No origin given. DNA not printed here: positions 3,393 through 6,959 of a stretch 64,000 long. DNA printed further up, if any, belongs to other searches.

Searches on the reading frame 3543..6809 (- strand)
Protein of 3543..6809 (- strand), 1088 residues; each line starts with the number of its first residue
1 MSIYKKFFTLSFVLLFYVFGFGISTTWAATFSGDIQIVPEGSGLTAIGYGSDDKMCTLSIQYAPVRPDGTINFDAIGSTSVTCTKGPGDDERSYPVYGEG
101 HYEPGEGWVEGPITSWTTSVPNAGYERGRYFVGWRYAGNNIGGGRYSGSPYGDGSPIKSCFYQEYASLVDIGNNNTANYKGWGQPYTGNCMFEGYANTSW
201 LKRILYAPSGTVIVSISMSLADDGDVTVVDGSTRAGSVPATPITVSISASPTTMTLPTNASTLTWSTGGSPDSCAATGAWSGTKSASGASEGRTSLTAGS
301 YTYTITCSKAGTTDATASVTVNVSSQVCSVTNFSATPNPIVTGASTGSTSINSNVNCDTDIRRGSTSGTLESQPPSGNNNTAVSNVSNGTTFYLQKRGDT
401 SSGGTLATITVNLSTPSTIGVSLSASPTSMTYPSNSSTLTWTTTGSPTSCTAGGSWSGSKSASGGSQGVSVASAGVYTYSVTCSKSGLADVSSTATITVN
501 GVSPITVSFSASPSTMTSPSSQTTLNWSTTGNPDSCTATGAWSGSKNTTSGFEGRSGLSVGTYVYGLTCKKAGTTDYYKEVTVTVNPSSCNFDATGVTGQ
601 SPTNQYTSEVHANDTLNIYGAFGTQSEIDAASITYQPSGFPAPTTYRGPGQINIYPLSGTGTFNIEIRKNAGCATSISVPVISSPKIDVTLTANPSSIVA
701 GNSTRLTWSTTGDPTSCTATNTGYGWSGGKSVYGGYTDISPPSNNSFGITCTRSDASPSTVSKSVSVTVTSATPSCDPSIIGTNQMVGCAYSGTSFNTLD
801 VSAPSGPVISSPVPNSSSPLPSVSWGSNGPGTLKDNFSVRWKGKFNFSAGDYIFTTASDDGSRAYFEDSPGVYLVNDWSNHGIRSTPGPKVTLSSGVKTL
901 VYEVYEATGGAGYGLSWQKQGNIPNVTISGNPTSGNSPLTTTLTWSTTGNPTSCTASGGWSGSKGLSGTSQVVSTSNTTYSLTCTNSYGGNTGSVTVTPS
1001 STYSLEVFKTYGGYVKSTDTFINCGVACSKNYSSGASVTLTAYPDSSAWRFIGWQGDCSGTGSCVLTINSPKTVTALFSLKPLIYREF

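Call 101: search_protein_families(library=pfam, proteins=[window:3543-6809:-], max_evalue=0.01)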
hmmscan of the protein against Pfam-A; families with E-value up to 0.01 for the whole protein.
window:3543-6809:- (1088 aa): 3 families
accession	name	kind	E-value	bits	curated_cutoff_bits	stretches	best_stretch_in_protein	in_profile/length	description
PF18998.6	Flg_new_2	-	2.7e-09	37.3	23.6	1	1026-1080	13-71/73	Divergent InlB B-repeat domain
PF07691.17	PA14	-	4.8e-07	30.1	24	1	824-894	33-94/147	PA14 domain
PF13585.12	CHU_C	-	0.0021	18.6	27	0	280-317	51-82/86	CHU_C Type IX secretion signal domain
